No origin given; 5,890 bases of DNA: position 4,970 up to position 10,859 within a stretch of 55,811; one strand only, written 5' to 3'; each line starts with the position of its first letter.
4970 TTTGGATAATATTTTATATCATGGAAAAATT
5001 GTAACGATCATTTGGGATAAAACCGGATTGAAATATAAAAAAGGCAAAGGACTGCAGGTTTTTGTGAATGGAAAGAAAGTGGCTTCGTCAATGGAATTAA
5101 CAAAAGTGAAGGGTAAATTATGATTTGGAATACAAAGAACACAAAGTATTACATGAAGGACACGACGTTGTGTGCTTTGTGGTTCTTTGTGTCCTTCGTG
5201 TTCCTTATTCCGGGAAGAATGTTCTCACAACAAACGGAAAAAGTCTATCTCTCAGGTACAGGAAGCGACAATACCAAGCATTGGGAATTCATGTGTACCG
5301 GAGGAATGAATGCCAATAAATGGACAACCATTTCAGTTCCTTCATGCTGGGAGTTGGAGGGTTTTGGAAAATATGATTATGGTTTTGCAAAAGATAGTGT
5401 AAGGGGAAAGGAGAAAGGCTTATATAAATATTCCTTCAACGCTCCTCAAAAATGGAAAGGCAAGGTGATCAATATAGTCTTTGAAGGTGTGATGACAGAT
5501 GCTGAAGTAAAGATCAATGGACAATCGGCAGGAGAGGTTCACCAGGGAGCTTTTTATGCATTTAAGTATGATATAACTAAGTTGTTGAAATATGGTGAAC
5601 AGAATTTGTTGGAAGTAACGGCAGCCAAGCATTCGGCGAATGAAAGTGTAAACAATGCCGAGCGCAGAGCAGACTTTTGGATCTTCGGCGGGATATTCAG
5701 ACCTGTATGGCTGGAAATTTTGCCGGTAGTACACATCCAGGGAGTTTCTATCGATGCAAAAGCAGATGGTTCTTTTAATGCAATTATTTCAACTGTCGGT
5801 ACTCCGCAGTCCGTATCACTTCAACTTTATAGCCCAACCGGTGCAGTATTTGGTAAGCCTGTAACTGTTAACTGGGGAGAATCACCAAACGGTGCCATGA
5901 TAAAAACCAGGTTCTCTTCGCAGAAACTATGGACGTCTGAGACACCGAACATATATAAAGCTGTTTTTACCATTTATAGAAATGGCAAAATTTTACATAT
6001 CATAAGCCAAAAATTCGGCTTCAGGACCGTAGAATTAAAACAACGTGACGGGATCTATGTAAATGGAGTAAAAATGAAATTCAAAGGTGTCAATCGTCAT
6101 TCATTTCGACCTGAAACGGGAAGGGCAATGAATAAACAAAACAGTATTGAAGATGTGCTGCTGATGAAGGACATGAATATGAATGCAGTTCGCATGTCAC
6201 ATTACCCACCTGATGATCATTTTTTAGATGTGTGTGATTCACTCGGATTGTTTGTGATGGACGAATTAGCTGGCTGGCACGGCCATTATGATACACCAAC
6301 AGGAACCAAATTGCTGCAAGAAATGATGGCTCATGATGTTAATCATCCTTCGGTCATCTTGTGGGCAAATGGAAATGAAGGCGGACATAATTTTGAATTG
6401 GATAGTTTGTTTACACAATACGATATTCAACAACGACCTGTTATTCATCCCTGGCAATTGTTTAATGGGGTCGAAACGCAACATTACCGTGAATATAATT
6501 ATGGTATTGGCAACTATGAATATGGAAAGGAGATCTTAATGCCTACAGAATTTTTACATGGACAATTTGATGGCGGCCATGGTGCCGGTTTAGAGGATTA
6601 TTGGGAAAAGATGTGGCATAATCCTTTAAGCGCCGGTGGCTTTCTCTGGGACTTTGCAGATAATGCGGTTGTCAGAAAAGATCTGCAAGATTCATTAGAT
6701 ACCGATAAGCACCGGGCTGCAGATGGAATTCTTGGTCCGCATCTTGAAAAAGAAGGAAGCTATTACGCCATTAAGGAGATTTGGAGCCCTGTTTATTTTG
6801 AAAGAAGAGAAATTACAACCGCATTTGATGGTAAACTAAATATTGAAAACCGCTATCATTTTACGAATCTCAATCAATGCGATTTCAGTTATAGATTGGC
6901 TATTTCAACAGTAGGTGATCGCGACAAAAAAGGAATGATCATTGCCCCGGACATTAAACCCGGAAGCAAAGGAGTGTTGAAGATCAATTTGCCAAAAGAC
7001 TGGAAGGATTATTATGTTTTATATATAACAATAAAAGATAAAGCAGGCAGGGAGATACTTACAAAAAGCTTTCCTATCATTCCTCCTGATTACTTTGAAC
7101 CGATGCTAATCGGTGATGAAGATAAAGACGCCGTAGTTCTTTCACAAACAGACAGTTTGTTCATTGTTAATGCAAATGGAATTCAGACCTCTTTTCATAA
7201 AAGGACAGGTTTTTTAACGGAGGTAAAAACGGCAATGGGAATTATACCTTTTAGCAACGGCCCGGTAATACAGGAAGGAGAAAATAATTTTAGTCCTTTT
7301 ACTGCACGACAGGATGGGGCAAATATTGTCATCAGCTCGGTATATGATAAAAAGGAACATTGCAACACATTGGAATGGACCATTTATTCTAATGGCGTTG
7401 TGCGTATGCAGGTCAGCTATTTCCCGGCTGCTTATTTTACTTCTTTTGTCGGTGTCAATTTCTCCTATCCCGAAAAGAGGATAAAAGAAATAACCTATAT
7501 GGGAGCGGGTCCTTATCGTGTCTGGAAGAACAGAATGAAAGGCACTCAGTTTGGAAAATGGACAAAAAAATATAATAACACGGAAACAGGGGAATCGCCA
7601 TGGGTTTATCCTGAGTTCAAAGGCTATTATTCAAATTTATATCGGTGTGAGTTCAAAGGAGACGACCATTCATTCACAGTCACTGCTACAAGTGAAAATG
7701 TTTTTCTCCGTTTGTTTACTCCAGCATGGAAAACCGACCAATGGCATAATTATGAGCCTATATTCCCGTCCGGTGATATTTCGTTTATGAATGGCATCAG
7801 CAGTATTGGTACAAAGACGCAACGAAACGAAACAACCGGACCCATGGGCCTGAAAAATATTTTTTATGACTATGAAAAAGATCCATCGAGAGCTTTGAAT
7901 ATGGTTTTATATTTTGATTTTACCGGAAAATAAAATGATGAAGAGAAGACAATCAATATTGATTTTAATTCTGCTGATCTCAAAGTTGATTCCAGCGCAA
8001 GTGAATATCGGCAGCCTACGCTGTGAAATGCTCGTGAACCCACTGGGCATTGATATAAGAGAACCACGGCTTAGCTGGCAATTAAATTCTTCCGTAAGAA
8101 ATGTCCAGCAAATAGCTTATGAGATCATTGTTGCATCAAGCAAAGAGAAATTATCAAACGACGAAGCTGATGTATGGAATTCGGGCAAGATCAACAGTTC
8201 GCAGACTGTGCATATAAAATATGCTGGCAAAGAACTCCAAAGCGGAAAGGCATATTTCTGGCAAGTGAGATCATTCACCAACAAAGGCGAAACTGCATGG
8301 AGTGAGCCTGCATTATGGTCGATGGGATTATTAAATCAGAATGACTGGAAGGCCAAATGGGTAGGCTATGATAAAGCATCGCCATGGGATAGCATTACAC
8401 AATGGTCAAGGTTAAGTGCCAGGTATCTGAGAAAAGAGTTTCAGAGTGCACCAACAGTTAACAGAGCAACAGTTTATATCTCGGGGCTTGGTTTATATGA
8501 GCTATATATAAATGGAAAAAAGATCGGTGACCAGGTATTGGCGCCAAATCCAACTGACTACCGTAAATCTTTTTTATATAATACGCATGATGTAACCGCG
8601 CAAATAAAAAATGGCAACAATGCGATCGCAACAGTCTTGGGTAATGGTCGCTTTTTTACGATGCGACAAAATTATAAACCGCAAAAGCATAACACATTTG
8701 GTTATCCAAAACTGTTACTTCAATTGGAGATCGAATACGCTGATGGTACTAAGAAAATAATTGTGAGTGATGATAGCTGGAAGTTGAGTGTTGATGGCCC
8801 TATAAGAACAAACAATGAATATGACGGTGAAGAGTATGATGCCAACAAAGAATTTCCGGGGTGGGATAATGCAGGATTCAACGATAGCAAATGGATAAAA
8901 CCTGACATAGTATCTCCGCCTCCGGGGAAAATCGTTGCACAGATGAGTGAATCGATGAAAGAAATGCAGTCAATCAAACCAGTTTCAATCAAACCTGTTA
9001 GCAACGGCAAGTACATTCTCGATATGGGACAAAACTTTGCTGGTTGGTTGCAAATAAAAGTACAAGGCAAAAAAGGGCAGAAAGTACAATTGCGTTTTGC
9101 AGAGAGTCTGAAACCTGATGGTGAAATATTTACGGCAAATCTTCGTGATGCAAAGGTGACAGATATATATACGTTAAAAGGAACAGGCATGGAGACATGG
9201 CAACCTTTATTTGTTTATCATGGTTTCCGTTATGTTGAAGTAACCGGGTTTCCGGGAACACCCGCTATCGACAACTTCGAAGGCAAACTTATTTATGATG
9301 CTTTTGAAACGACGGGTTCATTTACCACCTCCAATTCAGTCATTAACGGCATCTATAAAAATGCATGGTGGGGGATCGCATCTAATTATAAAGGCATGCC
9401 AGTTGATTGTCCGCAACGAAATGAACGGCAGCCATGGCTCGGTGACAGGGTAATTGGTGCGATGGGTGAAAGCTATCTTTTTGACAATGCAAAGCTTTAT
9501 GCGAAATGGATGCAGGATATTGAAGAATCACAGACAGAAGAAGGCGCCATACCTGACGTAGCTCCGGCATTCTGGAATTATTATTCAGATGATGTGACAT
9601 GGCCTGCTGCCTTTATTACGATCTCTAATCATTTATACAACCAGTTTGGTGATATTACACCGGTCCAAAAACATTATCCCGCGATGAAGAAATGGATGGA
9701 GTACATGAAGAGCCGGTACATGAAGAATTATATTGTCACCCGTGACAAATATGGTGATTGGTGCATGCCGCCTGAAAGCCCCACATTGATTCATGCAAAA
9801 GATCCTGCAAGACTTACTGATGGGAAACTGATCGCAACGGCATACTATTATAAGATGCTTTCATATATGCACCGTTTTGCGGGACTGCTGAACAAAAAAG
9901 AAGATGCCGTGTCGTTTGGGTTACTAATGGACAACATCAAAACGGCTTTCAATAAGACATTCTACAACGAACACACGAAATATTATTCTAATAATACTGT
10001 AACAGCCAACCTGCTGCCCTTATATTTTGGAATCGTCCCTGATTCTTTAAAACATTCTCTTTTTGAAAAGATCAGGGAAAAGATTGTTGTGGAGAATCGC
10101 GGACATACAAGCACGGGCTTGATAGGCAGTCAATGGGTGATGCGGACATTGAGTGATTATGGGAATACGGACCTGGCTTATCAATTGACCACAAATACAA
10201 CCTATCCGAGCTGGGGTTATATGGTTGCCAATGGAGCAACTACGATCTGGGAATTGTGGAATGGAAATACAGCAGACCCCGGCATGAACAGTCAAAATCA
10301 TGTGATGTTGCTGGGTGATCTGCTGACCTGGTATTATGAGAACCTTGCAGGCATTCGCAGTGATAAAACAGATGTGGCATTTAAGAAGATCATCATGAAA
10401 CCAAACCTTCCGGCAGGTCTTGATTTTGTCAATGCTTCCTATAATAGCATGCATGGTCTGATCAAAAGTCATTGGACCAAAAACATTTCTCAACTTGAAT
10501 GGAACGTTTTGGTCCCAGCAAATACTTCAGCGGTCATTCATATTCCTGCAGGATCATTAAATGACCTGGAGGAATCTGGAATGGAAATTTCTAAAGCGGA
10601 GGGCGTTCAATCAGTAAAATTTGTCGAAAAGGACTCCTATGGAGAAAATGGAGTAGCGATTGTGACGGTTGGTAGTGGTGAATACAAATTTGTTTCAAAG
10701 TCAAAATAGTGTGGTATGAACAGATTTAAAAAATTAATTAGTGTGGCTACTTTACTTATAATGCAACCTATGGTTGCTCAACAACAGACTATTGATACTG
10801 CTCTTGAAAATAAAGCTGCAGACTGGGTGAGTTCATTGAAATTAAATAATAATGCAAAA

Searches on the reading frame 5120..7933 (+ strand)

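Call 6: search_protein_families(library=pfam, proteins=[window:5120-7933:+])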
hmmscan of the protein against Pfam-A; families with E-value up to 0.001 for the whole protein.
window:5120-7933:+ (937 aa): 6 families
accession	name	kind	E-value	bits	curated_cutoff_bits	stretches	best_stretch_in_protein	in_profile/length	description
PF02836.23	Glyco_hydro_2_C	-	2.9e-32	112.5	21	1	305-519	2-249/302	Glycosyl hydrolases family 2, TIM barrel domain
PF02837.24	Glyco_hydro_2_N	-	1.1e-18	68.1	28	1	68-199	31-166/169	Glycosyl hydrolases family 2, sugar binding domain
PF00703.27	Glyco_hydro_2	-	1.6e-09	39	23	1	204-302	1-109/109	Glycosyl hydrolases family 2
PF22666.2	Glyco_hydro_2_N2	-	3.4e-09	37.4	27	1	93-175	41-124/167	Glycosyl hydrolase 2 galactose-binding domain-like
PF16353.11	LacZ_4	-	3.7e-06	27.6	27.3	1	573-647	1-73/87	Beta-galactosidase, domain 4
PF02929.23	Bgal_small_N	-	6.3e-06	26.5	25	1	738-849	77-182/248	Beta galactosidase small chain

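Call 47: search_protein_families(library=ncbifam, proteins=[window:5120-7933:+], max_evalue=1e-10)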
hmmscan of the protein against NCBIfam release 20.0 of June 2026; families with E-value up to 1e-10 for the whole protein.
window:5120-7933:+ (937 aa): 11 families
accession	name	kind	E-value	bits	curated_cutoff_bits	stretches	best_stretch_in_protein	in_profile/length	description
NF049891.1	Bet1-4galacdseBT4156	equivalog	8.4e-286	950.6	1700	1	34-934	10-945/946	exo-beta-1,4-galactosidase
NF052611.1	beta_gal_Bga2A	equivalog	3.3e-89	300.1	999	1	61-704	62-754/1007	beta-galactosidase, LacZ type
NF007666.0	PRK10340.1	equivalog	6.3e-70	236.2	1284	1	66-704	69-749/1030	beta-galactosidase subunit alpha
NF041100.1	betagal_LacZ_Ttogales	equivalog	5.9e-63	213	2000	1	63-704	64-741/1090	beta-galactosidase LacZ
NF007074.0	PRK09525.1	subfamily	3e-62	210.6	1221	1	64-433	78-475/1027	beta-galactosidase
NF041462.1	GalA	equivalog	1.1e-51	175.9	900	1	60-422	38-406/763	beta-galactosidase GalA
NF050095.1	BetGlucuronLacZ4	equivalog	7.5e-49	166.4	950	1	52-420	20-407/666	beta-glucuronidase LacZ4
NF041463.1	GalB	equivalog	5.8e-47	160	900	2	262-425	308-483/869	beta-galactosidase GalB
NF007538.0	PRK10150.1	equivalog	5.7e-36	124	544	1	66-384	32-360/607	beta-glucuronidase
NF049877.1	GlucurArabfur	equivalog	3.6e-23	81.1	1800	1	62-421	391-770/1400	beta-d-glucuronidase/beta-L-arabinofuranosidase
NF049890.1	Bet1-4galacdseBT4151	equivalog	2.7e-16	58.7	1500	1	102-421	111-450/952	exo-beta-1,4-galactosidase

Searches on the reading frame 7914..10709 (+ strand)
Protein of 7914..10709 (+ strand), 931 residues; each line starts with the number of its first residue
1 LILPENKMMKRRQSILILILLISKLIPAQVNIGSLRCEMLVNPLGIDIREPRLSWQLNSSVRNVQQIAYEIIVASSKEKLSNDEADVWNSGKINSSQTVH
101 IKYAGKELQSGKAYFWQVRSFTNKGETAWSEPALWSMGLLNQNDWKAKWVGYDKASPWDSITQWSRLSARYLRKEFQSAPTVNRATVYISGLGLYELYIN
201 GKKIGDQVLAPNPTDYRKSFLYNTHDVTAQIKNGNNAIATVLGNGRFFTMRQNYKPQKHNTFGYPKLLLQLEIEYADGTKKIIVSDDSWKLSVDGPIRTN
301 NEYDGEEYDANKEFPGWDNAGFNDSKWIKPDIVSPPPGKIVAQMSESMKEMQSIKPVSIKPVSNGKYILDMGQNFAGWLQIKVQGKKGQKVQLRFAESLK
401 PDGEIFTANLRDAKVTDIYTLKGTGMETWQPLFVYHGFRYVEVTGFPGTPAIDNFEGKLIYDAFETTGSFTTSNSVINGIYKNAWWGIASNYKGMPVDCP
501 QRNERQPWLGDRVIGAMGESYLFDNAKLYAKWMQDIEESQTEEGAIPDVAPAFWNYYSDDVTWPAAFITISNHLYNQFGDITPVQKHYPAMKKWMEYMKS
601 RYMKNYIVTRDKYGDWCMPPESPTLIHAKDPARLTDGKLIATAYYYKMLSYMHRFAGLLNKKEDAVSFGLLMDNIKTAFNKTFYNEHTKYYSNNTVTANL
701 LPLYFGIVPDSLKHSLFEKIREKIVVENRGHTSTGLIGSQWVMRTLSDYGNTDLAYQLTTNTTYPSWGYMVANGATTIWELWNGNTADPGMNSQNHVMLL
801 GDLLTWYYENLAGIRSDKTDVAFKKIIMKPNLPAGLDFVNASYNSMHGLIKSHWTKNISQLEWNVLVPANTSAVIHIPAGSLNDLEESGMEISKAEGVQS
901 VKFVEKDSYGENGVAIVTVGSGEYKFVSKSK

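Call 6: search_protein_families(library=pfam, proteins=[window:7914-10709:+])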
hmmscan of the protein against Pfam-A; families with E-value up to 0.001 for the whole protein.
window:7914-10709:+ (931 aa): 5 families
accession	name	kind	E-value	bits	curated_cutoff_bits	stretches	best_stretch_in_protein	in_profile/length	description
PF17389.8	Bac_rhamnosid6H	-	2.1e-107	359.8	24.5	1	466-811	2-339/339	Bacterial alpha-L-rhamnosidase 6 hairpin glycosidase domain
PF08531.16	Bac_rhamnosid_N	-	1e-56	191.9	25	1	182-351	3-171/172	Alpha-L-rhamnosidase N-terminal domain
PF25788.1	Ig_Rha78A_N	-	2.6e-37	127.7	27.4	1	34-141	3-105/105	Rha78A-like, N-terminal immunoglobulin domain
PF05592.18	Bac_rhamnosid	-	2e-34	118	22.2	1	362-460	3-101/102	Bacterial alpha-L-rhamnosidase concanavalin-like domain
PF17390.7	Bac_rhamnosid_C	-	1.1e-14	54.4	22.1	1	813-885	1-71/78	Bacterial alpha-L-rhamnosidase C-terminal domain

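Call 47: search_protein_families(library=ncbifam, proteins=[window:7914-10709:+], max_evalue=1e-10)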
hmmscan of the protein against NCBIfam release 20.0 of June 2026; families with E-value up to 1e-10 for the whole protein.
window:7914-10709:+ (931 aa): 2 families
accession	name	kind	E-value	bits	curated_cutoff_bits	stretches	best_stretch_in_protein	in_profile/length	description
NF041573.1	rhamnosid_Stmyc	equivalog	4.3e-197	657.1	1720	2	155-898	288-1013/1028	alpha-L-rhamnosidase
NF041572.1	rhamnosid_Flavobac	equivalog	2.9e-166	555.2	1800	1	24-926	18-941/946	alpha-L-rhamnosidase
